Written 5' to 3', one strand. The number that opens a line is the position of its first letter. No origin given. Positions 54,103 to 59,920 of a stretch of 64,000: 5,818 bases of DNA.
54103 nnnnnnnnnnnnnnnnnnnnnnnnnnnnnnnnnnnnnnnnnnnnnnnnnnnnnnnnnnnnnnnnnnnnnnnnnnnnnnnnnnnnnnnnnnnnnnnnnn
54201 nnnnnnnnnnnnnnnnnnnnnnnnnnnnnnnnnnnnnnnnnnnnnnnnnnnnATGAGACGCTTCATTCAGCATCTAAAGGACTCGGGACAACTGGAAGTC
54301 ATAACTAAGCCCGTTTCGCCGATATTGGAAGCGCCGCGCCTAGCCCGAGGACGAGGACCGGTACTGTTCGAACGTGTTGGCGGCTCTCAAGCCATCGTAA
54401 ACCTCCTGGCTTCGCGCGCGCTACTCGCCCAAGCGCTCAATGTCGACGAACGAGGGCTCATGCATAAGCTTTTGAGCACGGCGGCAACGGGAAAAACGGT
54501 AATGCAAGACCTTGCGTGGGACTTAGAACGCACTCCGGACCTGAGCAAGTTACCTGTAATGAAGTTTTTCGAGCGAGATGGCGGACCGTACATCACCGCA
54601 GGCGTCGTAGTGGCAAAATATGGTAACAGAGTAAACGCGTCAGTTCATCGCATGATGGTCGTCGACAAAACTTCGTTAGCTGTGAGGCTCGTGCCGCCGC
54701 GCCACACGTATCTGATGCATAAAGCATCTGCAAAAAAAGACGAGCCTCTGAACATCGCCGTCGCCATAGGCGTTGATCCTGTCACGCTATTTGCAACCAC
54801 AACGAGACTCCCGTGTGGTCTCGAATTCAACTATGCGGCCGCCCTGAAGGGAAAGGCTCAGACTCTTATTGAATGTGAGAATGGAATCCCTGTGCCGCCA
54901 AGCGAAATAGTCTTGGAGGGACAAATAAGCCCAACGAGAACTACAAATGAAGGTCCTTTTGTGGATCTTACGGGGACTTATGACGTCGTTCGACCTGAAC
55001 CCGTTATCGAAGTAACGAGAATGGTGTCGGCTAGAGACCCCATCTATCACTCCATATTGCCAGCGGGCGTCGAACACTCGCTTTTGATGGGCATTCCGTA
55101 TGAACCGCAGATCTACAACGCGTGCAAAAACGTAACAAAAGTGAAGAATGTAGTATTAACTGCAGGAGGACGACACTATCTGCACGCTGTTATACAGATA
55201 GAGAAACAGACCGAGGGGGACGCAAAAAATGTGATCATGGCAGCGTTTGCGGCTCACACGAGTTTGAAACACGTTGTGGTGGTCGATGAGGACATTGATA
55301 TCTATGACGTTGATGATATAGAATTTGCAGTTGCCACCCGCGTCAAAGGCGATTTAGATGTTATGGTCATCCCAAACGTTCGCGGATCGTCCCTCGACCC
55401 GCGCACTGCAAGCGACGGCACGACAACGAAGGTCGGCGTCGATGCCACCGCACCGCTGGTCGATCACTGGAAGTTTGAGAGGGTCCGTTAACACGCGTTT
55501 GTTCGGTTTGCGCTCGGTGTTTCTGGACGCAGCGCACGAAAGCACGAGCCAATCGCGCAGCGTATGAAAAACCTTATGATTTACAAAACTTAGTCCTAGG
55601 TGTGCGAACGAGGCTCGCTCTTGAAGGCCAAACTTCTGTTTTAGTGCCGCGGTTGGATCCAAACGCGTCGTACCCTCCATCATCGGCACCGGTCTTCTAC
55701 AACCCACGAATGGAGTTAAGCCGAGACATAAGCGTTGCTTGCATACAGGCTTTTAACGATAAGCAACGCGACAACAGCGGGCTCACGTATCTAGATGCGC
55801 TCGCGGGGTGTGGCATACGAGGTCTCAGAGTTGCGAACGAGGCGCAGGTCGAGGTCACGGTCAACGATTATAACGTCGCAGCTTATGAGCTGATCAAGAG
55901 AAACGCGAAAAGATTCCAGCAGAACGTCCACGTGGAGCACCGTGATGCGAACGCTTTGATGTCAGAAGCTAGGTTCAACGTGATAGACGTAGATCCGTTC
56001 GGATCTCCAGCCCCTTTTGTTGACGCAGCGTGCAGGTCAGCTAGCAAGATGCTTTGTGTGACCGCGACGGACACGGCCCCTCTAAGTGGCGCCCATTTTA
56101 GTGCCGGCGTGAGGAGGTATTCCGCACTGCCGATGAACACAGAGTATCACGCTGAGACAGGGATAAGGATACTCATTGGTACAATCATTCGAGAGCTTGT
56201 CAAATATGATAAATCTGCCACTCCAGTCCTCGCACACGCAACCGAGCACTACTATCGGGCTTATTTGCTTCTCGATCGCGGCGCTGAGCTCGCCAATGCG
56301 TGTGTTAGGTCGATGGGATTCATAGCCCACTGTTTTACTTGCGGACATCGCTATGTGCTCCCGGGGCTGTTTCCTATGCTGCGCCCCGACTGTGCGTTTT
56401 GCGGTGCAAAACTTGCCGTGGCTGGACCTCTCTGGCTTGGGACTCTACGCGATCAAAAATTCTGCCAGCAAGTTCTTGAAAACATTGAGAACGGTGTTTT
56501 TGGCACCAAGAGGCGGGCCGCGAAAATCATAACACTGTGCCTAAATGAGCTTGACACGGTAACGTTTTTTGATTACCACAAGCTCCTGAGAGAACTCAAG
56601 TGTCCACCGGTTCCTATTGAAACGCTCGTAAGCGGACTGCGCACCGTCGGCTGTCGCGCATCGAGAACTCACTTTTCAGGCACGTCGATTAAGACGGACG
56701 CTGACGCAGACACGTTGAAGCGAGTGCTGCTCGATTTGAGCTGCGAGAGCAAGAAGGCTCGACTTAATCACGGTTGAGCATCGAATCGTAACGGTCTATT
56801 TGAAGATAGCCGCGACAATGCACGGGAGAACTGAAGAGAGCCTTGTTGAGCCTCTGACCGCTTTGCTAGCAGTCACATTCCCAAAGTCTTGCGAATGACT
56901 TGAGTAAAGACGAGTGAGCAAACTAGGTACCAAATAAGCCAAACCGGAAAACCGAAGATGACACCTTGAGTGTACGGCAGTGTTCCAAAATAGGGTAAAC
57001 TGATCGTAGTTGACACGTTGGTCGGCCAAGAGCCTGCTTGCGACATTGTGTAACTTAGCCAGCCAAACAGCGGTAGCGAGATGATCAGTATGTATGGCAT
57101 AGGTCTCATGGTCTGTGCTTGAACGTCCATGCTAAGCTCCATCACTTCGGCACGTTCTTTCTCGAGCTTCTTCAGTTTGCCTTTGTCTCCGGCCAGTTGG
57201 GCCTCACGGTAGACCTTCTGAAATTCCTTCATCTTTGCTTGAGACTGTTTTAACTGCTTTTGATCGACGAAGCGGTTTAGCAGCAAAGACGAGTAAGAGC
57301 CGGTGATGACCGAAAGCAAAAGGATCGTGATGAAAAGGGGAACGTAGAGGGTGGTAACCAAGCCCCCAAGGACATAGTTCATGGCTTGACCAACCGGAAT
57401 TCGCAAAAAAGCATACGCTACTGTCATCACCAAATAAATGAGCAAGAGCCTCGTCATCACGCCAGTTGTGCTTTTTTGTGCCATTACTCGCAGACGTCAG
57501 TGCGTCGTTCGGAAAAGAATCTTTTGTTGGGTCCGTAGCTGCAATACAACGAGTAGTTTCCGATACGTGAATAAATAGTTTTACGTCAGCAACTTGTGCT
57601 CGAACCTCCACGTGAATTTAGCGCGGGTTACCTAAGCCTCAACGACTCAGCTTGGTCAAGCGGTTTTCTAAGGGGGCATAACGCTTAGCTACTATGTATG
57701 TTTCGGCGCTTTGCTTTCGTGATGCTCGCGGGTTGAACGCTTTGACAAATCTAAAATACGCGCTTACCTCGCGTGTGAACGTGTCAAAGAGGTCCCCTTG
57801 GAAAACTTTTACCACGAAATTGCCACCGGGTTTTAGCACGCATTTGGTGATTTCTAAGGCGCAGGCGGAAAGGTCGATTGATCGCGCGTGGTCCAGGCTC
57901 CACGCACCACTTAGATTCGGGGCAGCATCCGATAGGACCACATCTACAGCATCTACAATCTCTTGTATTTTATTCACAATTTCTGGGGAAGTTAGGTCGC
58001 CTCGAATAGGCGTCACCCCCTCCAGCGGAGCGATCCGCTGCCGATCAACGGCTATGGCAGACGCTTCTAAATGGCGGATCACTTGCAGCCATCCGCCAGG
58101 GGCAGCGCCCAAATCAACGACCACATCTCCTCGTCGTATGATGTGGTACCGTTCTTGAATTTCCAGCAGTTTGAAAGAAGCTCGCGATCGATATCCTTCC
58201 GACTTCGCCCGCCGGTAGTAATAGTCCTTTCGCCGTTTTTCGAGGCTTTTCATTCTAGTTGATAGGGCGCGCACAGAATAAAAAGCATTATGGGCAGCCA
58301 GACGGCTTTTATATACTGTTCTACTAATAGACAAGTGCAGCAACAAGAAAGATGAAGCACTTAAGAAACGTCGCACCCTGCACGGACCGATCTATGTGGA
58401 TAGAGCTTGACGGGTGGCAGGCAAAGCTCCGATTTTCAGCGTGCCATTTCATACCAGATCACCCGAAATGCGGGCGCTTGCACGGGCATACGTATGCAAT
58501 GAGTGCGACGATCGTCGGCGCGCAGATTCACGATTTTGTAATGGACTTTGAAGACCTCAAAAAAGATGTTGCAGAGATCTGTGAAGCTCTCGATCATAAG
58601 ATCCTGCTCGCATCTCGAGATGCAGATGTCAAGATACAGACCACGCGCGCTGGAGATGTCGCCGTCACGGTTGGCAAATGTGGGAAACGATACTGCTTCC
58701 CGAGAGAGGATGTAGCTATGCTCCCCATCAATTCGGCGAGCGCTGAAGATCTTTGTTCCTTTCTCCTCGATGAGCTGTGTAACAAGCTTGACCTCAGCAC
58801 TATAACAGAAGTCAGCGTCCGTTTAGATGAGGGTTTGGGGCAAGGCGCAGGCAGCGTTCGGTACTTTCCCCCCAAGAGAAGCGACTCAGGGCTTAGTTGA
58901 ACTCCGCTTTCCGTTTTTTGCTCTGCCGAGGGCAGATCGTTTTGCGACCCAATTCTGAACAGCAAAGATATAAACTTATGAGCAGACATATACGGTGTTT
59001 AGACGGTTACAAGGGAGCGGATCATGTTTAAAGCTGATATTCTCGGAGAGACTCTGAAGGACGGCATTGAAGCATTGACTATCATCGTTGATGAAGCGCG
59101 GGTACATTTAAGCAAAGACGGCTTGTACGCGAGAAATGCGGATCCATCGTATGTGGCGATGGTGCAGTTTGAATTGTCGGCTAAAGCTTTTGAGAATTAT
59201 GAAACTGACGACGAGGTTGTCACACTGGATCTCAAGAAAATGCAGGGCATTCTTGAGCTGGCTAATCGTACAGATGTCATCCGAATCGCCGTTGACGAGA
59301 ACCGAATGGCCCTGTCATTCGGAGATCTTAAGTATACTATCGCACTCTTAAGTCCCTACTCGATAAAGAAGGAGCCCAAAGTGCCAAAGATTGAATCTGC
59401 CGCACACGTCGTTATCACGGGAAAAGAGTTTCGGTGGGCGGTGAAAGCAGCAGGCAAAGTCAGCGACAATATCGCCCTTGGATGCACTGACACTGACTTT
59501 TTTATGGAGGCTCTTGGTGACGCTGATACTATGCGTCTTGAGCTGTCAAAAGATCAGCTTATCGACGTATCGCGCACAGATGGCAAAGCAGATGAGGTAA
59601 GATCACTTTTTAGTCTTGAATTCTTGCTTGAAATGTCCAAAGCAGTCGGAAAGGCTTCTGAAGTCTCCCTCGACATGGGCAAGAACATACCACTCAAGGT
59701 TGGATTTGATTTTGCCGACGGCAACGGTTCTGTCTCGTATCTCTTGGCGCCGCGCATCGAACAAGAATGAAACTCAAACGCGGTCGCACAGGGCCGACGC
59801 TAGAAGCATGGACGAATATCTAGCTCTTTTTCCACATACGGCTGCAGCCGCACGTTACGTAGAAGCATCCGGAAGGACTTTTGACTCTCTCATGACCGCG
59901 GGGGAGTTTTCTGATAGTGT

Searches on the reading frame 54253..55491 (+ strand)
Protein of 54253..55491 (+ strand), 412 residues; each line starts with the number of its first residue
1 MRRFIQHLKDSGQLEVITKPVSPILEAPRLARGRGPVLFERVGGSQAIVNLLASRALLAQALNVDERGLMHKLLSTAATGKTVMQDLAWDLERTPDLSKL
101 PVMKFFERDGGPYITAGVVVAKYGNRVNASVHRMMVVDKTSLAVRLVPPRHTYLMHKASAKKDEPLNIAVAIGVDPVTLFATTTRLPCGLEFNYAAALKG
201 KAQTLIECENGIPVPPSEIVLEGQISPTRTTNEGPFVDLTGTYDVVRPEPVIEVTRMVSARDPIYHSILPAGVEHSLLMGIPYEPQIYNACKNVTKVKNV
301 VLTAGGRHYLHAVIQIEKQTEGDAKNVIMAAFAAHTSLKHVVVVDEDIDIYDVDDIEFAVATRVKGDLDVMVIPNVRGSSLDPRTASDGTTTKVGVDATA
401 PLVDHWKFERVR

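Call 3: search_protein_families(library=pfam, proteins=[window:54253-55491:+], max_evalue=0.01)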
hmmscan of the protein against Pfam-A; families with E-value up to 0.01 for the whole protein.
window:54253-55491:+ (412 aa): 3 families
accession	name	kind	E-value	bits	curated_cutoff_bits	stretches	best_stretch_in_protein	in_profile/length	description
PF01977.22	UbiD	-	7.2e-56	189.1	23.3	1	92-271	18-204/206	3-octaprenyl-4-hydroxybenzoate carboxy-lyase Rift-related domain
PF20696.2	UbiD_C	-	3e-34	118.2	24.2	1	277-398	2-127/127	3-octaprenyl-4-hydroxybenzoate carboxy-lyase C-terminal domain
PF20695.2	UbiD_N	-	1.4e-12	47.9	24.3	1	5-74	1-75/78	3-octaprenyl-4-hydroxybenzoate carboxy-lyase N-terminal domain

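Call 4: search_protein_families(library=ncbifam, proteins=[window:54253-55491:+], max_evalue=0.01)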
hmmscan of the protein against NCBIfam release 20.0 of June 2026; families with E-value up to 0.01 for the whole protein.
window:54253-55491:+ (412 aa): 7 families
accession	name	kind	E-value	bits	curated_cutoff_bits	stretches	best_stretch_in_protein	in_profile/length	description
TIGR00148.1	TIGR00148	subfamily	3.7e-126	421.4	244.85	2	94-401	122-438/438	UbiD family decarboxylase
NF041204.1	VdcC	exception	1.7e-65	221.3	650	1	1-402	4-439/467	non-oxidative hydroxyarylic acid decarboxylases subunit C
TIGR03701.1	mena_SCO4490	equivalog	9.2e-47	159.7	495.9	2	85-374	118-415/433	menaquinone biosynthesis decarboxylase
NF008175.0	PRK10922.1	equivalog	1.9e-43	148.7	788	1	95-400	140-457/497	4-hydroxy-3-polyprenylbenzoate decarboxylase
TIGR02724.1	phenyl_P_beta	equivalog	1e-28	100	468.95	1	96-407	118-446/472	phenylphosphate carboxylase subunit beta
NF041219.1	BagN_FevL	exception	2.1e-22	79.3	1000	1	97-266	145-321/502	bagremycin/ferroverdin biosynthesis UbiD family decarboxylase BagN/FevL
TIGR02723.1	phenyl_P_alpha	equivalog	1.8e-17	63.2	564.6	1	95-392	125-432/485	phenylphosphate carboxylase subunit alpha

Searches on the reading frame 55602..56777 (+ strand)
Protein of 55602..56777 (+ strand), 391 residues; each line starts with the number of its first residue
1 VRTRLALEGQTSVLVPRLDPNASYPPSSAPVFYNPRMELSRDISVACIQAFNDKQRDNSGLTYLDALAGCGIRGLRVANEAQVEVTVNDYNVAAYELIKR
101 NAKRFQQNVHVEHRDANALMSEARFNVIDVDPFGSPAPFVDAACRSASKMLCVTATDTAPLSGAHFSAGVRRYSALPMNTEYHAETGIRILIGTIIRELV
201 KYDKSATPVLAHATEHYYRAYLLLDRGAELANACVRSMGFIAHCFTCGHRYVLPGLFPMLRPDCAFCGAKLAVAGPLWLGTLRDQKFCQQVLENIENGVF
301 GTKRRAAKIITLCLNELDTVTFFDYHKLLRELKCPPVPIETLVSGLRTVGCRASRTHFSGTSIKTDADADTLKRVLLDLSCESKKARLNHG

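Call 53: search_protein_families(library=pfam, proteins=[window:55602-56777:+], max_evalue=0.00001)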
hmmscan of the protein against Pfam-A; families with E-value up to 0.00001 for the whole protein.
window:55602-56777:+ (391 aa): 1 family
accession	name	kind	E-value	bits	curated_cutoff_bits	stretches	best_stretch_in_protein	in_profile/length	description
PF02005.22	TRM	-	2.8e-105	353.1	27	1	26-376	15-375/376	N2,N2-dimethylguanosine tRNA methyltransferase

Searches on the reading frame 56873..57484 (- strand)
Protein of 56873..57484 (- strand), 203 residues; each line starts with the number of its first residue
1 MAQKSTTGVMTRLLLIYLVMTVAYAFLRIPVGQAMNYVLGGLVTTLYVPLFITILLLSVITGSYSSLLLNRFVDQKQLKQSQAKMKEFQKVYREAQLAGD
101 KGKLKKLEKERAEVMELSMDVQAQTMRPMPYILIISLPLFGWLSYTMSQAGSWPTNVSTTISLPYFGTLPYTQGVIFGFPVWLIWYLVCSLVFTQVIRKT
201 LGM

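Call 53: search_protein_families(library=pfam, proteins=[window:56873-57484:-], max_evalue=0.00001)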
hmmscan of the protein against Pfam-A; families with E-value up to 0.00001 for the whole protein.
window:56873-57484:- (203 aa): 1 family
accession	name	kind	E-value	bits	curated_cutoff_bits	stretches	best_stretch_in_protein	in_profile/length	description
PF01956.21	EMC3_TMCO1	-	7.7e-34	117.3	27.1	1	38-202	3-166/169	Integral membrane protein EMC3/TMCO1-like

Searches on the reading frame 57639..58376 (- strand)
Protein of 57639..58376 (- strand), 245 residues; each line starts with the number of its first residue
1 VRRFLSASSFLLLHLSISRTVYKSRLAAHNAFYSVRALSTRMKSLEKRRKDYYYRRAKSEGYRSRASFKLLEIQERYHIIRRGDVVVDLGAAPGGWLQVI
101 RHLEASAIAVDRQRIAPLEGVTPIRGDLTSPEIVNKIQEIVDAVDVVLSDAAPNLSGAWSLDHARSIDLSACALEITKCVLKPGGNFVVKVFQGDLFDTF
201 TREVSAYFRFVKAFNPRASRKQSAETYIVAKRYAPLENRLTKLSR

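Call 53: search_protein_families(library=pfam, proteins=[window:57639-58376:-], max_evalue=0.00001)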
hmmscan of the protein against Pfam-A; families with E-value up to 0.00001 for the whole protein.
window:57639-58376:- (245 aa): 1 family
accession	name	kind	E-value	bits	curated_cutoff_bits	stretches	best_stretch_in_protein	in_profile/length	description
PF01728.25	FtsJ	-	3.5e-54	183.9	24.1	1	62-233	1-181/181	FtsJ-like methyltransferase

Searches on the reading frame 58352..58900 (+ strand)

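Call 53: search_protein_families(library=pfam, proteins=[window:58352-58900:+], max_evalue=0.00001)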
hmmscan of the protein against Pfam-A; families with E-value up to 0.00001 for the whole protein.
window:58352-58900:+ (182 aa): 1 family
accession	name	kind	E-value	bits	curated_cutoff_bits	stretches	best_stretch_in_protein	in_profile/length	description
PF01242.24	PTPS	-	4.6e-20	72.2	22.4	1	25-161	5-111/121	6-pyruvoyl tetrahydropterin synthase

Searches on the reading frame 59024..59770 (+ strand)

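Call 53: search_protein_families(library=pfam, proteins=[window:59024-59770:+], max_evalue=0.00001)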
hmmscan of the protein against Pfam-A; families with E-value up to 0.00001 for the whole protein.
window:59024-59770:+ (248 aa): 2 families
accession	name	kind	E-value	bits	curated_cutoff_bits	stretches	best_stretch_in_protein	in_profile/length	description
PF00705.23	PCNA_N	-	1.8e-11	44.3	20.3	1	9-98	10-100/127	Proliferating cell nuclear antigen, N-terminal domain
PF02747.20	PCNA_C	-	2.3e-08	34.7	23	1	120-243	2-127/128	Proliferating cell nuclear antigen, C-terminal domain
